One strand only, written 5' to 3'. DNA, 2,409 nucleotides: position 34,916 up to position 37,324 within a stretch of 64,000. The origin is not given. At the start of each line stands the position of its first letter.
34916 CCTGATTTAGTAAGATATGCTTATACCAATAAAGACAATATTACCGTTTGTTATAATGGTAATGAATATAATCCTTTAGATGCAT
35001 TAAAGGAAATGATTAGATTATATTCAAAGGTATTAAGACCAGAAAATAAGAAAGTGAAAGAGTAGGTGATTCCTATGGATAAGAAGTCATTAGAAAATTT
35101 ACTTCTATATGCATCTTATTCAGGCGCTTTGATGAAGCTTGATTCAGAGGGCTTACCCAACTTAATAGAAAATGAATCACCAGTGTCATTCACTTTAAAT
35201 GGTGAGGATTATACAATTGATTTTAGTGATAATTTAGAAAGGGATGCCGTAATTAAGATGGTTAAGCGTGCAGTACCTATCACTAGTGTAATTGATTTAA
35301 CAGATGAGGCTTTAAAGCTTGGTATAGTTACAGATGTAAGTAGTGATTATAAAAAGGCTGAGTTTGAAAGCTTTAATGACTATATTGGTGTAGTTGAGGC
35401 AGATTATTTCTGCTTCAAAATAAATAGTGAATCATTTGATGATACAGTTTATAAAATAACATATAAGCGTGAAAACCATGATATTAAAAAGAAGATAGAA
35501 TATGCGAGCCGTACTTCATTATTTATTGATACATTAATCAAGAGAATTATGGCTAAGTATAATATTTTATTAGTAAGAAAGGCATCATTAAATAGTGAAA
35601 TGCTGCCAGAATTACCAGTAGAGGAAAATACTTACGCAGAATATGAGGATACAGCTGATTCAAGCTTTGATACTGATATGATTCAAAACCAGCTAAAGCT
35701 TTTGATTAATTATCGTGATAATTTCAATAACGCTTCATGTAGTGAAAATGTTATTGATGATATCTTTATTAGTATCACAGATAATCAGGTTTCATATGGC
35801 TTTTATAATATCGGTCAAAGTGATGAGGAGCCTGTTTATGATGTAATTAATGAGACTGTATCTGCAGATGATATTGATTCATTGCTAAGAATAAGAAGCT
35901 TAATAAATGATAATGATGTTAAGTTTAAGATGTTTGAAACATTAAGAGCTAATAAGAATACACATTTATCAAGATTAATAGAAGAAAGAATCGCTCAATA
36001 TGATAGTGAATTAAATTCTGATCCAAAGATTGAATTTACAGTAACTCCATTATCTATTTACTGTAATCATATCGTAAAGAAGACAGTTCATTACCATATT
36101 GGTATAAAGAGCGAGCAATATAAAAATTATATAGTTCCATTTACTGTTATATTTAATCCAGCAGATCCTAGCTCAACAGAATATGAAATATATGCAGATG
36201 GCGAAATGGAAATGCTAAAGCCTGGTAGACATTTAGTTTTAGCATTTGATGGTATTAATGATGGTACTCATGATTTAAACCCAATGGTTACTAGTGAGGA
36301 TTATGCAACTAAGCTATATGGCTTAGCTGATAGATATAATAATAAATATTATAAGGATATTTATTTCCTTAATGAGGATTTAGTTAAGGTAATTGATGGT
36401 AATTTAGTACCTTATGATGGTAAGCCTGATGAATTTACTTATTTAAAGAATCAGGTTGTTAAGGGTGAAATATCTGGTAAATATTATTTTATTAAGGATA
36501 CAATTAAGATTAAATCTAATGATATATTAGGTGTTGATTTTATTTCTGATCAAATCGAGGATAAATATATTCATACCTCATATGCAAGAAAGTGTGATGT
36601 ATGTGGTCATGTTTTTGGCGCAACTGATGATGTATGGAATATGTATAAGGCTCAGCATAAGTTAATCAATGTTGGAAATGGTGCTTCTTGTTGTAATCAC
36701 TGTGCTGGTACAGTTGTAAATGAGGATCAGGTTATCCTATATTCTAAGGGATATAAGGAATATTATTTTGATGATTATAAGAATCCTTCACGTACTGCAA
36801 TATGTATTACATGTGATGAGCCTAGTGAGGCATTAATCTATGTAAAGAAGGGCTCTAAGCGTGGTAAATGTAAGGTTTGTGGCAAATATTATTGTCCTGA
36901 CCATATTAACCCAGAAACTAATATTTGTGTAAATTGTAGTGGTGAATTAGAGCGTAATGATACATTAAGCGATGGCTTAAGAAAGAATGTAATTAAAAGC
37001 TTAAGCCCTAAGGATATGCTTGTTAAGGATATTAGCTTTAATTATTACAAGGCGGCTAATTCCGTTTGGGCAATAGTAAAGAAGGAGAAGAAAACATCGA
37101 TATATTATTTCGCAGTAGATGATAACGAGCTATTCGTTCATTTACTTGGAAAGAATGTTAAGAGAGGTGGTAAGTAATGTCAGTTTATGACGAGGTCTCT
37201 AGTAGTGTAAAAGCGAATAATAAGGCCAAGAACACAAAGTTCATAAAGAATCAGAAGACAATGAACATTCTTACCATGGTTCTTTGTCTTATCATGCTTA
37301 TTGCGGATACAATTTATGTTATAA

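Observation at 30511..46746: Candidate undescribed system: SNF2 ATPase, multi-zinc-finger protein and giant TM-anchored surface protein in one coupled operon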

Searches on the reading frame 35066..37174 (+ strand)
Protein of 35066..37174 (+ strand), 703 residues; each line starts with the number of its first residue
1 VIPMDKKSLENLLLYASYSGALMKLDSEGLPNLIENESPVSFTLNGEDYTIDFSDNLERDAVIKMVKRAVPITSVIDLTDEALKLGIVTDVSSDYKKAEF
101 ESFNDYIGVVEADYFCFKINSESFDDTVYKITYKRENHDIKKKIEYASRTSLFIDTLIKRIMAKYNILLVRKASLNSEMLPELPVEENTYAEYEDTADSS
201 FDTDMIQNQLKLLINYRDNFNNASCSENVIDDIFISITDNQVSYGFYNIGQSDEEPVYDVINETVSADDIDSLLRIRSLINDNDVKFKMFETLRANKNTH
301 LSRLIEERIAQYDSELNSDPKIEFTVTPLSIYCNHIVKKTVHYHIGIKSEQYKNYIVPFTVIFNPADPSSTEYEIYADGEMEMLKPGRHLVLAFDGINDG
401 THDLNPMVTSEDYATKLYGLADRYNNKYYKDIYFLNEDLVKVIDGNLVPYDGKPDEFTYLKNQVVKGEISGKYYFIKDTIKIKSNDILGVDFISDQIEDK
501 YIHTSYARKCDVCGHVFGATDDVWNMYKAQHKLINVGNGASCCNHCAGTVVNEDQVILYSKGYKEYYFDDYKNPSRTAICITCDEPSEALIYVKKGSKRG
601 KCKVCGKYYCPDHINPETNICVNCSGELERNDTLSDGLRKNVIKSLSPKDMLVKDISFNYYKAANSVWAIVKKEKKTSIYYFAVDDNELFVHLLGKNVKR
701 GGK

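Call 7: search_protein_families(library=pfam, proteins=[window:35066-37174:+], max_evalue=0.01)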
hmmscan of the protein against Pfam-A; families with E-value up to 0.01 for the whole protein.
window:35066-37174:+ (703 aa): 0 families

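Call 8: search_protein_families(library=padloc, proteins=[window:35066-37174:+], max_evalue=0.01)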
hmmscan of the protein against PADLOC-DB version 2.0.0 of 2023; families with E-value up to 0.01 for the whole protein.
window:35066-37174:+ (703 aa): 0 families

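Call 12: find_homologous_proteins(query=window:35066-37174:+)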
Query window:35066-37174:+ (703 aa): 35 proteins with E <= 0.001 among 8000 candidates.
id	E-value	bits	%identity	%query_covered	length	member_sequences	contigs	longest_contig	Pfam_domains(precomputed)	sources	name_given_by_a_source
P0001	0.0e+0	1587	100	100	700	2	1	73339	-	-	-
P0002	6.2e-245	833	54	99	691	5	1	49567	-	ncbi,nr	ncbi:MAG: hypothetical protein K6F81_02305 [Acholeplasmatales bacterium]|nr:hypothetical protein [Ac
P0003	5.8e-242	823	55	100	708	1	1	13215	-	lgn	-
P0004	1.2e-238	812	54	99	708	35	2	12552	-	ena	-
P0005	7.5e-236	803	53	99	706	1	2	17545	-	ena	-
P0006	4.7e-235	800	53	99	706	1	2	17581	-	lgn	-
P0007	3.0e-234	797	54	99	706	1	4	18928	-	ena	-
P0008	3.6e-231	787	54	99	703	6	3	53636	-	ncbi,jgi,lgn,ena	-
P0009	2.5e-230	784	52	99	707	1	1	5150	-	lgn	-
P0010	1.8e-228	778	54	100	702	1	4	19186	-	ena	-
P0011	3.3e-227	774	52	99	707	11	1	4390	-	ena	-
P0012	5.9e-227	773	53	100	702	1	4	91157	-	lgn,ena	-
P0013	1.9e-222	758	51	97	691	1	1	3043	-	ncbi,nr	ncbi:MAG: hypothetical protein K6E20_04785, partial [Acholeplasmatales bacterium]|nr:hypothetical pr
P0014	7.2e-216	737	50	99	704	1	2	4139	-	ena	-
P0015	2.8e-207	708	49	100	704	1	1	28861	-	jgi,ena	-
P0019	3.5e-189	648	48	94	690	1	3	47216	-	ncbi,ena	-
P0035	1.4e-63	233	30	100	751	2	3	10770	-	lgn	-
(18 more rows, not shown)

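Call 13: find_encoding_contigs(protein=P0012, flank=10000, max_places=3)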
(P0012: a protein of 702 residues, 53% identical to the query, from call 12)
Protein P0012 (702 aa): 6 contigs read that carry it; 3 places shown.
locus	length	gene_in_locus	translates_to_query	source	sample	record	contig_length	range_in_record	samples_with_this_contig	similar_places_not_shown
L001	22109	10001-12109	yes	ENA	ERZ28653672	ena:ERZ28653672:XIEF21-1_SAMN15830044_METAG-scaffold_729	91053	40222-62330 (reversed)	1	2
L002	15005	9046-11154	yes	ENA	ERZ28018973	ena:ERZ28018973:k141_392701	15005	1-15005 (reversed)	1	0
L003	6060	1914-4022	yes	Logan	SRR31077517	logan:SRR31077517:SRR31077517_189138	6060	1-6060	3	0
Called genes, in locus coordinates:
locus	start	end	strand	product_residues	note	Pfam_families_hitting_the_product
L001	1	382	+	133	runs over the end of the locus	PF00583:Acetyltransf_1, PF13673:Acetyltransf_10, PF13508:Acetyltransf_7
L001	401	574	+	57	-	-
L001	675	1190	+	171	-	PF13302:Acetyltransf_3 (weak), PF00583:Acetyltransf_1, PF13420:Acetyltransf_4 (faint), PF13673:Acetyltransf_10 (weak), PF13508:Acetyltransf_7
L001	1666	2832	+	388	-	PF13350:Y_phosphatase3, PF03162:Y_phosphatase2 (faint)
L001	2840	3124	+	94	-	PF04993:TfoX_N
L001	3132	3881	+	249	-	PF14268:YoaP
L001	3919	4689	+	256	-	PF14512:TM1586_NiRdase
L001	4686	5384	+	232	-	PF02525:Flavodoxin_2, PF03358:FMN_red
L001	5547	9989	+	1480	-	PF00176:SNF2-rel_dom (faint)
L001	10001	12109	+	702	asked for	-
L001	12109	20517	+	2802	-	PF18998:Flg_new_2 (faint), PF09479:Flg_new, PF18283:CBM77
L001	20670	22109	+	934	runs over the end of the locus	PF23750:RsgI_M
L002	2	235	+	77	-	?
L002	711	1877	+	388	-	PF13350:Y_phosphatase3, PF03162:Y_phosphatase2 (faint)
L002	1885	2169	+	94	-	PF04993:TfoX_N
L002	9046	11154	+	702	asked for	-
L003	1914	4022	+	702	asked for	-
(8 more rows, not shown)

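Call 14: find_encoding_contigs(protein=P0019, flank=10000, max_places=3)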
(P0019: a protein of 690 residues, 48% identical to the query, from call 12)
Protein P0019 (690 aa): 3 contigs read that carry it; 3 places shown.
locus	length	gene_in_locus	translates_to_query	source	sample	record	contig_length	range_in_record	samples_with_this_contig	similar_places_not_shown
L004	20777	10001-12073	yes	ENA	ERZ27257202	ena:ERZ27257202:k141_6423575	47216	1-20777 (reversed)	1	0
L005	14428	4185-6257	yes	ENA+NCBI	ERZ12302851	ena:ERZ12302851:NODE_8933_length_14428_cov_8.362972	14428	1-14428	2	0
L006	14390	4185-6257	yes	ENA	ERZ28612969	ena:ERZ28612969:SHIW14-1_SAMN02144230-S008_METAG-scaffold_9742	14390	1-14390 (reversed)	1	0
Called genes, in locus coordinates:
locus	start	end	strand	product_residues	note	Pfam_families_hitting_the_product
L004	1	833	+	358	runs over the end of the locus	PF00990:GGDEF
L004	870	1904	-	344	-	PF04551:GcpE, PF26540:GcpE_C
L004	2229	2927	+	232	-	PF02463:SMC_N (faint), PF00005:ABC_tran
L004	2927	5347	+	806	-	PF04014:MazE_antitoxin (faint), PF02687:FtsX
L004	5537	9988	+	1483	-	PF00176:SNF2-rel_dom (weak), PF04851:ResIII (faint), PF00176:SNF2-rel_dom (weak)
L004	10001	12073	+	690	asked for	-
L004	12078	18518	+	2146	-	PF09479:Flg_new, PF18676:MBG_2 (faint), PF18283:CBM77 (weak)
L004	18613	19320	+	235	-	-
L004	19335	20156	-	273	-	PF02311:AraC_binding (weak), PF12833:HTH_18, PF00165:HTH_AraC (weak)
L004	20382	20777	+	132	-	?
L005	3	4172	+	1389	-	?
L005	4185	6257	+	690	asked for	-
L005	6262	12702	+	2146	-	PF09479:Flg_new, PF18676:MBG_2 (faint), PF18283:CBM77 (weak)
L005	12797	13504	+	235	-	-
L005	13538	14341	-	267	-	PF02311:AraC_binding (weak), PF12833:HTH_18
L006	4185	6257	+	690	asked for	-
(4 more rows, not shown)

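Call 15: find_encoding_contigs(protein=P0035, flank=10000, max_places=3)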
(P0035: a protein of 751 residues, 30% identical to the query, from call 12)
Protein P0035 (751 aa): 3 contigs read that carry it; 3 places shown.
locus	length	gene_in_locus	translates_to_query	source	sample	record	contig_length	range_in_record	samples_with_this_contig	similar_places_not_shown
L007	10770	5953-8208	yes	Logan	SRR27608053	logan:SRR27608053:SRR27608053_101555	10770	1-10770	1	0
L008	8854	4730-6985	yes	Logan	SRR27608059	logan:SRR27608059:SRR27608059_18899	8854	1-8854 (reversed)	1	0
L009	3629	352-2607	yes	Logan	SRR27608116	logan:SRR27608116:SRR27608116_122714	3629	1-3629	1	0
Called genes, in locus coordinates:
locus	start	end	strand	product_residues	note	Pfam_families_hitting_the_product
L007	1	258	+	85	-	?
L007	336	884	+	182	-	-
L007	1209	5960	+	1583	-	PF04851:ResIII (faint), PF00176:SNF2-rel_dom (weak)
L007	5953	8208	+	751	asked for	-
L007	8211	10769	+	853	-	?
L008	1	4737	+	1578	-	?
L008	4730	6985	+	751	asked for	-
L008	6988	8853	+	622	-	?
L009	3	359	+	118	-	?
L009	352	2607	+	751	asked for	-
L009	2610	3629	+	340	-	?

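Call 22: search_protein_families(library=ncbifam, proteins=[window:35075-37174:+], max_evalue=0.01)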
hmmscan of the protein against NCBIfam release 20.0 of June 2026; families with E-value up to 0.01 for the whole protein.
window:35075-37174:+ (700 aa): 0 families

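Call 24: search_solved_structures(query=window:35075-37174:+, max_evalue=1)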
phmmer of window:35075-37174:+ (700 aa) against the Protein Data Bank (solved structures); distinct sequences matched with E-value up to 1: 1.
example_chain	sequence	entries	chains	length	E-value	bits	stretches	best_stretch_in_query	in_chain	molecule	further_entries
5i8l_A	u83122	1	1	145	0.9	10.9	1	187-274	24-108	Lysozyme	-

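Call 27: find_encoding_contigs(protein=P0001, flank=10000, max_places=3)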
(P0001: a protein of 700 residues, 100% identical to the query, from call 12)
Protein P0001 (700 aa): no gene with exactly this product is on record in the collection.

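Call 37: find_related_loci(query=A2, collection=genome_contigs, flank=10000)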
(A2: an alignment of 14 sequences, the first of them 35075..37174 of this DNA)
Query A2 (700 aa) in genome_contigs; peptide patterns used: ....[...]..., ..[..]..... (x = any residue, [..] = any of these).
138 stretches matched a pattern; 10 encode a relative of the query (tblastn E <= 1e-3); 10 distinct loci.
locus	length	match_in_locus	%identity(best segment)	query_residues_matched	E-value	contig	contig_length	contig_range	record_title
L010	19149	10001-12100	54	4-698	0e+0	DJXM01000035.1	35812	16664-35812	MAG TPA_asm: Bacillales bacterium UBA7004 UBA7004_contig_91935, whole genome shotgun sequence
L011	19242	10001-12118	54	1-698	0e+0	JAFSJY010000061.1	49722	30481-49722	MAG: Acholeplasmatales bacterium isolate RGIG3211 Goat_Reticulum-2__c429357, whole genome shotgun sequence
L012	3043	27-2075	51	22-700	0e+0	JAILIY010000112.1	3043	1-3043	MAG: Acholeplasmatales bacterium isolate RUI162 k141_14141118_flag=0_multi=13.8029_len=3043, whole genome shotgun sequen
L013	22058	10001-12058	47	1-690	0e+0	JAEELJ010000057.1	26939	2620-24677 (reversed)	MAG: Acholeplasmatales bacterium isolate Tb.RUG.213 k141_7278874_flag=1_multi=13.0062_len=26939, whole genome shotgun se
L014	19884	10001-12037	47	8-690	0e+0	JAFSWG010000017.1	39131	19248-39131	MAG: Acholeplasmatales bacterium isolate RGIG3531 Goat_Rumen.Co__c1004851, whole genome shotgun sequence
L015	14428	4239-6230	48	30-690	0e+0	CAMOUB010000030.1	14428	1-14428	MAG: uncultured Bacillales bacterium isolate SRR873600_bin.94_metaWRAP_v1.3_MAG genome assembly, contig: NODE_8933_lengt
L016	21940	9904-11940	46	8-690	0e+0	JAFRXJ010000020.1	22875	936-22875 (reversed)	MAG: Acholeplasmatales bacterium isolate RGIG2884 Goat_Omasum.Co__c830430, whole genome shotgun sequence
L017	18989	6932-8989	45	1-690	0e+0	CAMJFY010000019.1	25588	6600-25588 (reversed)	MAG: uncultured Bacillales bacterium isolate SRR12081303_bin.6_metaWRAP_v1.3_MAG genome assembly, contig: ERZ12289767.27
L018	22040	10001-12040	45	6-690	0e+0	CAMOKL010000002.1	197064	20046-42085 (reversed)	MAG: uncultured Bacillales bacterium isolate SRR873601_bin.52_metaWRAP_v1.3_MAG genome assembly, contig: NODE_58_length_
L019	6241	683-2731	44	1-690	0e+0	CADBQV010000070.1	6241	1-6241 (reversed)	MAG: uncultured Erysipelotrichaceae bacterium isolate RUG14220 genome assembly, contig: RUG14220_asm_70, whole genome sh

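Call 39: predict_structure(alignment_id=A2)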
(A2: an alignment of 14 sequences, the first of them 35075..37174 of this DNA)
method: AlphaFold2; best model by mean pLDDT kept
length: 700 residues; sequences in the alignment: 14
mean_pLDDT: 78.4   pTM: 0.48
mean pLDDT of the five models: 78.4, 77.8, 75.6, 74.2, 74.0
residues with pLDDT >= 90: 153; 70-90: 355; 50-70: 162; < 50: 30
segments of 3 or more residues with pLDDT < 50: 165-168, 244-268
pLDDT, mean of each block of 10 residues (from residue 1): 86 89 85 89 85 80 85 87 87 89 89 79 78 86 80 74 53 70 91 75 63 64 66 56 40 44 48 63 70 73 73 62 64 78 90 90 76 90 91 82 93 92 91 94 91 91 91 91 82 76 88 91 86 70 67 70 71 70 63 70 82 84 72 87 86 84 87 87 86 78
secondary structure, 60 per line:
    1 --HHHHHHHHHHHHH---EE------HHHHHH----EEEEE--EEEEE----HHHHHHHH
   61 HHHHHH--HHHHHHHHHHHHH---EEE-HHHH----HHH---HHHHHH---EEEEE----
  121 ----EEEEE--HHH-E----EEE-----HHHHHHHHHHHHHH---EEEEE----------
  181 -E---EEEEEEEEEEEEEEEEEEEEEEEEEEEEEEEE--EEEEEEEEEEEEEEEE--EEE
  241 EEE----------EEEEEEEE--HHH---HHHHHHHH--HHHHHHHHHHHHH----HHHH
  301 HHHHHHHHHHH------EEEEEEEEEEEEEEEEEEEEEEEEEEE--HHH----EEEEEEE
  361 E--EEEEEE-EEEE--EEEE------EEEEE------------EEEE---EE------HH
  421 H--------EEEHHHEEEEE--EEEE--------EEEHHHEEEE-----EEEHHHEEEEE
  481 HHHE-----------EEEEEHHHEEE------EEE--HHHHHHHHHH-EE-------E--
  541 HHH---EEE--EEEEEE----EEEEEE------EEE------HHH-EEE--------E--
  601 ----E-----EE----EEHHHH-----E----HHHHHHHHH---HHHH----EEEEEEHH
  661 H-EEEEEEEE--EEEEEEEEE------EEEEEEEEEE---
elements in order (helices of 4 or more, strands of 3 or more residues): H3-15 H27-32 E37-41 E44-48 H53-66 H69-81 E85-87 H89-92 H103-108 E112-116 E125-129 E141-143 H149-162 E166-170 E186-217 E220-235 E238-243 E254-261 H270-277 H280-292 H297-311 E318-344 E354-361 E364-369 E371-374 E377-380 E387-391 E404-407 E430-432 E436-440 E443-446 E455-457 E461-464 E470-472 E476-480 E496-500 E504-506 E513-515 H518-527 E547-549 E552-557 E562-567 E574-576 E587-589 H619-622 H633-641 H645-648 E653-658 E663-670 E673-681 E688-697

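Call 41: fold_search(model_id=the predicted structure, library=pdb)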
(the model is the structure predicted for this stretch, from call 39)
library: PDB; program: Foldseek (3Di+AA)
matches with E <= 10: 705; with E <= 0.001: 0
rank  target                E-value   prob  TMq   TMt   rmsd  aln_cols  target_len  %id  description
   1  9e2g_0G               1.2e-02  0.08  0.07  0.07  32.8       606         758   10  Cryo-EM structure of 48 nm repeat of microtubule doublet from T. brucei flagellum (released 2025-03-12)
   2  9e78_1H               1.3e-02  0.09  0.06  0.07  34.6       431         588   10  48-nm repeat of the Leishmania tarentolae doublet microtubule (released 2025-03-12)
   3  8j07_3I               1.8e-02  0.08  0.07  0.07  39.5       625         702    8  96nm repeat of human respiratory doublet microtubule and associated axonemal complexes (released 2023-07-26)
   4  8otz_Ac               2.0e-02  0.08  0.07  0.08  40.7       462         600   10  48-nm repeat of the native axonemal doublet microtubule from bovine sperm (released 2023-11-22)
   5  9e78_1J               2.2e-02  0.07  0.06  0.06  33.7       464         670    9  48-nm repeat of the Leishmania tarentolae doublet microtubule (released 2025-03-12)
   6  6ue5_B                2.5e-02  0.03  0.06  0.05  36.3       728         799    8  Crystal structure of full-length human DCAF15-DDB1-deltaPBP-DDA1-RBM39 in complex with 4-(aminomethyl)-N-(3-cyano-4-me (released 2019-12-18)
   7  9bjz_A                2.9e-02  0.03  0.06  0.06  36.0       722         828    8  Structure of the human DDD-Ube2e2 complex (released 2025-03-05)
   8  6td3_A                3.4e-02  0.02  0.05  0.05  36.3       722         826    8  Structure of DDB1 bound to CR8-engaged CDK12-cyclinK (released 2020-06-17)
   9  9d5n_CW               5.2e-02  0.07  0.06  0.08  31.8       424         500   10  48-nm doublet microtubule from Trichomonas vaginalis strain G3 (released 2025-05-14)
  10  4xe9                  5.5e-02  0.06  0.09  0.10  38.5       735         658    8  Crystal structure of the NanB sialidase from Streptococcus pneumoniae in complex with Optactin (released 2016-01-13)
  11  8j07_3M               5.8e-02  0.04  0.06  0.07  39.3       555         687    8  96nm repeat of human respiratory doublet microtubule and associated axonemal complexes (released 2023-07-26)
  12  9nws_A                6.1e-02  0.03  0.07  0.06  36.5       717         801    8  Cryo-EM structure of DDB1dB:CRBN:mezigdomide:SALL4(392-449) (released 2026-02-04)
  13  1vl4_A                6.4e-02  0.07  0.05  0.08  24.7       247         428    8  CRYSTAL STRUCTURE OF A PUTATIVE MODULATOR OF A DNA GYRASE (TM0727) FROM THERMOTOGA MARITIMA MSB8 AT 1.95 A RESOLUTION (released 2004-09-21)
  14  8glv_6Y               6.4e-02  0.03  0.06  0.07  30.5       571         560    9  96-nm repeat unit of doublet microtubules from Chlamydomonas reinhardtii flagella (released 2023-05-31)
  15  9lto_S                6.4e-02  0.02  0.06  0.06  38.3       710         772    9  Cryo-EM structure of DDB1-DDA1-DET1-Ube2e2 complex (released 2026-01-28)
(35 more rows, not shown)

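Call 52: search_solved_structures(query=A2, max_evalue=1)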
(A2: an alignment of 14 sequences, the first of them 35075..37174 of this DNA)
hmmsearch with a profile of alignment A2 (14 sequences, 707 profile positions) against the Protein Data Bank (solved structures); distinct sequences matched with E-value up to 1: 2.
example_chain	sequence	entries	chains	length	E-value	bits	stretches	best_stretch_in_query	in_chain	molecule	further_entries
1kwj_A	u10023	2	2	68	0.74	11.3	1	559-610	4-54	cytochrome c7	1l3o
1ehj_A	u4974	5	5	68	0.84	11.1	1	559-610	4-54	CYTOCHROME C7 | CYTOCHROME C551.5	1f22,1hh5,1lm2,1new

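Call 54: search_protein_representatives(alignment_id=A2)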
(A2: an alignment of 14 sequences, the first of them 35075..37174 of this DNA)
Query: 14 sequences, 707 profile positions. Proteins with E-value up to 0.001 (for the whole library): 35; up to 1e-10: 28; up to 1e-30: 18. The best 35 are listed.
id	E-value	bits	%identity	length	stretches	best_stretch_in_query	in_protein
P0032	0.0e+00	1096.2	-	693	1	1-704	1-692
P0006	0.0e+00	1070.1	-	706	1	1-706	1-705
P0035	4.3e-234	795.5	-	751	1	1-706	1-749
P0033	7.0e-234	794.8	-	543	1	162-706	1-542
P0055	8.5e-128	444.2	-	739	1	1-704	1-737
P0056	1.9e-110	386.8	-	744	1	4-686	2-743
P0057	8.8e-107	374.7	-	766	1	2-704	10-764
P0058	2.4e-102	360.0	-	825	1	37-690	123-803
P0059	3.6e-89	316.5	-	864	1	46-701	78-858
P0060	1.1e-83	298.4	-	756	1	1-698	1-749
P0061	5.6e-83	296.1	-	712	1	5-689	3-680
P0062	7.5e-81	289.0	-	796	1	45-700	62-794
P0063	2.6e-75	270.7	-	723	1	4-677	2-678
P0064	1.4e-66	241.8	-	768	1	4-702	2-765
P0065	1.8e-63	231.5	-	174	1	1-168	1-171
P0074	4.1e-16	75.0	-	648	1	139-643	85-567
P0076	3.0e-14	68.9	-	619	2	126-347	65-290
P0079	2.0e-10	56.2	-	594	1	120-630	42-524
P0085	9.8e-04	34.1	-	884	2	143-378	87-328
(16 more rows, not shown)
